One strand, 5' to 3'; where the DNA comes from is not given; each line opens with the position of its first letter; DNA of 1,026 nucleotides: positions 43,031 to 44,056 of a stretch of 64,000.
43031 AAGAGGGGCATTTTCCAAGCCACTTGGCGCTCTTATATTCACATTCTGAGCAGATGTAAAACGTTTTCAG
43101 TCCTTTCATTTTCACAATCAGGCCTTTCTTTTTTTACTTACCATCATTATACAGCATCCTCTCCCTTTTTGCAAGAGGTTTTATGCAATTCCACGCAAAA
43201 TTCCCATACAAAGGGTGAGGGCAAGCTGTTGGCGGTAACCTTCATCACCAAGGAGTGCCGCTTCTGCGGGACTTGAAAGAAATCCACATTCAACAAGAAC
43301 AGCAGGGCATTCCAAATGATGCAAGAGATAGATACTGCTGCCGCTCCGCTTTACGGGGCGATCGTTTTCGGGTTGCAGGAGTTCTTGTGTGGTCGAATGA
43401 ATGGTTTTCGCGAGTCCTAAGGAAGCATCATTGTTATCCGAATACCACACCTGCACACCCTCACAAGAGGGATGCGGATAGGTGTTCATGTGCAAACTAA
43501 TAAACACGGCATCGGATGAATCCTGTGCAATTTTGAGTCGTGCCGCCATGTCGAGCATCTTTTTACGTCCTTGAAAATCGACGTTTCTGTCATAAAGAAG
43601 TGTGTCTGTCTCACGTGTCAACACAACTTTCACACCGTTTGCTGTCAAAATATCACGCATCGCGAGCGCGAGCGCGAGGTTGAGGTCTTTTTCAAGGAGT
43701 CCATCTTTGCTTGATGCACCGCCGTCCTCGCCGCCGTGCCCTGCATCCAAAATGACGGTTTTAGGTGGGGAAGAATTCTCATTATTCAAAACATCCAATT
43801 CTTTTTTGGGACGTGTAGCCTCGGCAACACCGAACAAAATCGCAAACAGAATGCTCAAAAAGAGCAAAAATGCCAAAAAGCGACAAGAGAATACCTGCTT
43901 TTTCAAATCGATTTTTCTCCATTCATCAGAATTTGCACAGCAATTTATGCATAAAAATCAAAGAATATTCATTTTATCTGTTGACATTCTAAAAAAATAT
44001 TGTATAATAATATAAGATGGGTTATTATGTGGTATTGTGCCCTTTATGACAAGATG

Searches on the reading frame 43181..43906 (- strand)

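Call 90: search_protein_families(library=pfam, proteins=[window:43181-43906:-], max_evalue=0.001)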
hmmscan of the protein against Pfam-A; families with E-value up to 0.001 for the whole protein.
window:43181-43906:- (241 aa): 1 family
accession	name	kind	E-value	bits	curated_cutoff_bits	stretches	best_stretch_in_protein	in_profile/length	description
PF01520.23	Amidase_3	-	8.9e-43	146.8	27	1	51-237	1-173/174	N-acetylmuramoyl-L-alanine amidase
